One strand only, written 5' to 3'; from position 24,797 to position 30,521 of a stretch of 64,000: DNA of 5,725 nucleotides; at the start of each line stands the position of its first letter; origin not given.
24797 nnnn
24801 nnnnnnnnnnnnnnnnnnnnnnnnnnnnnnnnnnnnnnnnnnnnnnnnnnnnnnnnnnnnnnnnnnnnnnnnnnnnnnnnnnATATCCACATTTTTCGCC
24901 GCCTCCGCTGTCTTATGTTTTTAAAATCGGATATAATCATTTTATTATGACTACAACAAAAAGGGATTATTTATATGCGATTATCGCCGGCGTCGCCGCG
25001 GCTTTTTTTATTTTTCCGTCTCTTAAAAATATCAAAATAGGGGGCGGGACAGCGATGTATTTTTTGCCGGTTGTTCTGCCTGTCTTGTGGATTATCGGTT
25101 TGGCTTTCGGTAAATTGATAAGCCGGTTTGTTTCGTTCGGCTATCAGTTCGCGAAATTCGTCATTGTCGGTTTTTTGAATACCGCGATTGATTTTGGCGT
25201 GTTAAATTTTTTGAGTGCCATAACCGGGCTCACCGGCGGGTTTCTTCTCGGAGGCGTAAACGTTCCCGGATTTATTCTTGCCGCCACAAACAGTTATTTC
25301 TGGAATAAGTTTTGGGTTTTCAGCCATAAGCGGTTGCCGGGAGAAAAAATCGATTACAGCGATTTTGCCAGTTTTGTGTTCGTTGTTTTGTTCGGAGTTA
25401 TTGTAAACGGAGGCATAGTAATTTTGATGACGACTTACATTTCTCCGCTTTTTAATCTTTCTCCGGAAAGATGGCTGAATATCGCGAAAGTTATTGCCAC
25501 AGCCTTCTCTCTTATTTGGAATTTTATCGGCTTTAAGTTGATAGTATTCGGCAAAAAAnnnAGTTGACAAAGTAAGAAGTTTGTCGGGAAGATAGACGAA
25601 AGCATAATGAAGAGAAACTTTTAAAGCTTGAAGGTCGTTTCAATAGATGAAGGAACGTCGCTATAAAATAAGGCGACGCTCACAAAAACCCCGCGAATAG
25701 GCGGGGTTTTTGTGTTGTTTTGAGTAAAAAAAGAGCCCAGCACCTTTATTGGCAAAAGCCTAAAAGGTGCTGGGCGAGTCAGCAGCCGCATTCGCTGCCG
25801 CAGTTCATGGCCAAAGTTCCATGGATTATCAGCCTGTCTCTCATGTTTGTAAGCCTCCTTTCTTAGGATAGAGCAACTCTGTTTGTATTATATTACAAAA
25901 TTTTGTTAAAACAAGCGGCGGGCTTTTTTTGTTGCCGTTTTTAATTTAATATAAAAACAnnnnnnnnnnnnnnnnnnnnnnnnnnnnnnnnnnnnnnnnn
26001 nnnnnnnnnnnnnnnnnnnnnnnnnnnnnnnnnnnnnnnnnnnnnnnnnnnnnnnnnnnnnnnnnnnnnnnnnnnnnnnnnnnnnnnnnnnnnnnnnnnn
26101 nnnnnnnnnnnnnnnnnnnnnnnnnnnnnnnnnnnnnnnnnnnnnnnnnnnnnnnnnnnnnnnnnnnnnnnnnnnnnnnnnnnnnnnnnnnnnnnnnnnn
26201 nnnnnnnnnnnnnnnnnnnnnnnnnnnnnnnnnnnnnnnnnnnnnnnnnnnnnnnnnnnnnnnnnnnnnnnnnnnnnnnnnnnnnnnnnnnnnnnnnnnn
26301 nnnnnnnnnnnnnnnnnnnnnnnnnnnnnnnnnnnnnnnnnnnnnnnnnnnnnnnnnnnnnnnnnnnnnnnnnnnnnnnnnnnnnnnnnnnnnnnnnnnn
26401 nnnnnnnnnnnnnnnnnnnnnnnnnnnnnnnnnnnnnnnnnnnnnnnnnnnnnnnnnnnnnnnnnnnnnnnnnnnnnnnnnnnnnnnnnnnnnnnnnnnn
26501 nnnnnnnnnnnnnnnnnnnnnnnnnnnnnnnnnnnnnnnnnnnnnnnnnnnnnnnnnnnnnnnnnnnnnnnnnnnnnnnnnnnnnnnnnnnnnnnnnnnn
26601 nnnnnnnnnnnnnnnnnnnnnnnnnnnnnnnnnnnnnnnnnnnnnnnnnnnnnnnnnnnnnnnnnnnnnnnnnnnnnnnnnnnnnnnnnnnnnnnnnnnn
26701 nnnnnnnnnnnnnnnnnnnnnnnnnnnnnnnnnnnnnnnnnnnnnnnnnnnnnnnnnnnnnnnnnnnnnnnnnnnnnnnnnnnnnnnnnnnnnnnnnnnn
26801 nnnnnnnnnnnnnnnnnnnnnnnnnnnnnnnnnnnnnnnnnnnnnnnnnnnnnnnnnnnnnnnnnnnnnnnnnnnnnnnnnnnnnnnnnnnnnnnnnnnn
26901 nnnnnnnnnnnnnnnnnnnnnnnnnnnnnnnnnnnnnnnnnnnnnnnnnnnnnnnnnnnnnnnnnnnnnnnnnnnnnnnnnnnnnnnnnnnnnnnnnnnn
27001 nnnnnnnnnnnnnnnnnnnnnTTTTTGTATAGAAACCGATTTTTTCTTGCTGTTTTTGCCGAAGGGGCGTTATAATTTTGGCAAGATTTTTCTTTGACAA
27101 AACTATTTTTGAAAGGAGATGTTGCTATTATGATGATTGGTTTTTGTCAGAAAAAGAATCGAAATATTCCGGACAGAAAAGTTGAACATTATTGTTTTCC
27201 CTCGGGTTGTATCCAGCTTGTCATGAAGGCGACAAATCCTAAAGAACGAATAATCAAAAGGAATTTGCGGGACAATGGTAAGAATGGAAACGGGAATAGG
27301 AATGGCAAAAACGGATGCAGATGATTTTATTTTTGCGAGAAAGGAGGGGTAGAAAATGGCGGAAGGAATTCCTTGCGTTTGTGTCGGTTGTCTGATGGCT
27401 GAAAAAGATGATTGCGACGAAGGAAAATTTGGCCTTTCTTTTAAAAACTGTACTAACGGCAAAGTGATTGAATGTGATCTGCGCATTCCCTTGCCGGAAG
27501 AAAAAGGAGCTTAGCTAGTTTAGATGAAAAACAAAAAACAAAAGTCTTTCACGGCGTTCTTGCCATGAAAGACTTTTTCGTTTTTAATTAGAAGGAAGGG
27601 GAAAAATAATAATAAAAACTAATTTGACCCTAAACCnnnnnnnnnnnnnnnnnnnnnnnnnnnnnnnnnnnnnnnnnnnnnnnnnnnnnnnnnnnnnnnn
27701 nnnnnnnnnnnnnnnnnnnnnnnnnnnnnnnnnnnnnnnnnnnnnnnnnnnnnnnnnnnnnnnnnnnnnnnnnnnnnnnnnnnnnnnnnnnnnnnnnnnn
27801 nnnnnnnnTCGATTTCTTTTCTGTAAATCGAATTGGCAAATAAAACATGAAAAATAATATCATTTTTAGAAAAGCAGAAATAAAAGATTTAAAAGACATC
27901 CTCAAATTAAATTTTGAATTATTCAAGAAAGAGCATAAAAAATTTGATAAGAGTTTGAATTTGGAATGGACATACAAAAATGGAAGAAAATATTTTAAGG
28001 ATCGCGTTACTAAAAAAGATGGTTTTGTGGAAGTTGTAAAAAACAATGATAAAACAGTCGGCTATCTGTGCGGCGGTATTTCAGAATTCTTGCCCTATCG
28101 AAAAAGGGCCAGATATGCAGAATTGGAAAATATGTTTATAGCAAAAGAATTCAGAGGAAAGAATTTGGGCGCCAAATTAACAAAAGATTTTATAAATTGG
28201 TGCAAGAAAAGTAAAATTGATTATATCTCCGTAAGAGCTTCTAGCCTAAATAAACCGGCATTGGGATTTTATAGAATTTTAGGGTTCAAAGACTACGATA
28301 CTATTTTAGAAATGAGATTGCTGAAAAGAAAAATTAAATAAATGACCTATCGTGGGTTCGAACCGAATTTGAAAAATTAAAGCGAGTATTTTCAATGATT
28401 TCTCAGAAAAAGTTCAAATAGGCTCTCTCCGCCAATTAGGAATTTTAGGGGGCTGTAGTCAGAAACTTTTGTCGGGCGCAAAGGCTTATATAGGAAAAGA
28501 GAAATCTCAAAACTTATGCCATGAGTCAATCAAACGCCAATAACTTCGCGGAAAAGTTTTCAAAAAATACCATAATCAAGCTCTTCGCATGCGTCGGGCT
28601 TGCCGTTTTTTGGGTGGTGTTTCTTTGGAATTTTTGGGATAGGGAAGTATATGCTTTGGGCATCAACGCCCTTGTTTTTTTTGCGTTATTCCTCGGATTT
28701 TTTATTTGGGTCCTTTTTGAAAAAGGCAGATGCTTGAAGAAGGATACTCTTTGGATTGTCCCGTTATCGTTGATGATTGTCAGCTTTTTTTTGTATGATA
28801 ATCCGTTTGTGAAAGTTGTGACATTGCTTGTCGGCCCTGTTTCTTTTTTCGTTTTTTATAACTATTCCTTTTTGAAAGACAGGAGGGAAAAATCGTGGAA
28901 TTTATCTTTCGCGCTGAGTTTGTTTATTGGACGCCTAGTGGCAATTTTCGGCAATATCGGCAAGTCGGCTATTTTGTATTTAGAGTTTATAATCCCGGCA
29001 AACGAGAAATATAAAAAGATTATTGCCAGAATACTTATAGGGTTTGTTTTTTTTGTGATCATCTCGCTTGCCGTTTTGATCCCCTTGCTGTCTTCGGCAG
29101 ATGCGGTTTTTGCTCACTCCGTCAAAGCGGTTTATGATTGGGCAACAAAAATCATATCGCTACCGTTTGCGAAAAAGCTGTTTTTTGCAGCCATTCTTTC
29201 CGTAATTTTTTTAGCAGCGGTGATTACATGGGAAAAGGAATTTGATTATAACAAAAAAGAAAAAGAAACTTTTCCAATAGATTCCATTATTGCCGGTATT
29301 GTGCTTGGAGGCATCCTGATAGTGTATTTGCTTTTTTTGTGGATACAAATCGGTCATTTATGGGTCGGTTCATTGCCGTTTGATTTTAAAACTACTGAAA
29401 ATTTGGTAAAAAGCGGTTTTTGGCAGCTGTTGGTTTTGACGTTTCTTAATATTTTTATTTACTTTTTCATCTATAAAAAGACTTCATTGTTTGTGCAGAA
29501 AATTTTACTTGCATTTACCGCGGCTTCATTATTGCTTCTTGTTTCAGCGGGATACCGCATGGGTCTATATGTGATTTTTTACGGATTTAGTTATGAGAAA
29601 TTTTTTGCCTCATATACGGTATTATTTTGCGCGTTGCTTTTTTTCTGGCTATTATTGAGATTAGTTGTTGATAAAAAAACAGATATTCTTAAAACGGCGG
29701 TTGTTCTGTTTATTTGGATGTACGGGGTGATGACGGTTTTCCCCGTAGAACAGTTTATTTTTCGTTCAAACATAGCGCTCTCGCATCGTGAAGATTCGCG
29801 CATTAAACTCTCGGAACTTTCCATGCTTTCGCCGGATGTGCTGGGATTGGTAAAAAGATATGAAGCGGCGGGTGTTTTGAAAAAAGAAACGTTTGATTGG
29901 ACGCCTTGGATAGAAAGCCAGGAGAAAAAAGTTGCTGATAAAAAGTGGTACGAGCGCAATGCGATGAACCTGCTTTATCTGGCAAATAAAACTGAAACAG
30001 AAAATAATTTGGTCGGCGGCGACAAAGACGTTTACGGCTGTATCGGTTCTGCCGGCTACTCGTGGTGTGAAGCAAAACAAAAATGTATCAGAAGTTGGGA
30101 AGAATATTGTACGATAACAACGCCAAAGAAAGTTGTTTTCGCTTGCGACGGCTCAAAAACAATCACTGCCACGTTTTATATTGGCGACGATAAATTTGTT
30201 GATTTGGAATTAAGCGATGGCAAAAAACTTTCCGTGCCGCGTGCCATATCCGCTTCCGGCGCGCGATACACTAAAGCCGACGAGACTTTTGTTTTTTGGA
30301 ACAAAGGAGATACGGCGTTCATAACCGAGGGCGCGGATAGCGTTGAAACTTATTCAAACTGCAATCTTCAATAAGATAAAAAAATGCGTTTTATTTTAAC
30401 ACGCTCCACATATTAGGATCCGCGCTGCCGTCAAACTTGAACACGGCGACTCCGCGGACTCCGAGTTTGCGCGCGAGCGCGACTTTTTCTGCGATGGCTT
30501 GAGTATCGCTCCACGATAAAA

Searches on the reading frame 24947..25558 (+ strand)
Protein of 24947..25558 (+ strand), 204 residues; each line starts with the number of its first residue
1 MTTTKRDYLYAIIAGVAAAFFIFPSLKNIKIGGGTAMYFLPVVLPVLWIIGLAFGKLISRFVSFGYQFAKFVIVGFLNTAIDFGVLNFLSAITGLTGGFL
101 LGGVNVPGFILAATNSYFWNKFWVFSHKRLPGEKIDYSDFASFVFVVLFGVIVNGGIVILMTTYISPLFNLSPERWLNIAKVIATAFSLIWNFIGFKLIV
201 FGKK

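Call 10: search_protein_families(library=pfam, proteins=[window:24947-25558:+], max_evalue=0.01)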
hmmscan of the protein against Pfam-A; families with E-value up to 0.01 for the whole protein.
window:24947-25558:+ (204 aa): 1 family
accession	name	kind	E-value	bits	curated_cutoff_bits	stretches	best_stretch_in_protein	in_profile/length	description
PF04138.20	GtrA_DPMS_TM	-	5.1e-18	65.8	26.1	1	70-201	1-117/117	GtrA/DPMS, transmembrane domain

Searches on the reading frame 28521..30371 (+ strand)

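Call 62: search_protein_families(library=pfam, proteins=[window:28521-30371:+], max_evalue=0.001)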
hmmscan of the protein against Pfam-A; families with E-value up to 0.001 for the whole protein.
window:28521-30371:+ (617 aa): 2 families
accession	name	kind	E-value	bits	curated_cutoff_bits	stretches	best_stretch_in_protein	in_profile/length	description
PF13687.11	DUF4153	-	5.1e-42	144.8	27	1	80-442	2-368/373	Domain of unknown function (DUF4153)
PF09864.15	MliC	-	4.3e-15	55.9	22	1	540-606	1-63/67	Membrane-bound lysozyme-inhibitor of c-type lysozyme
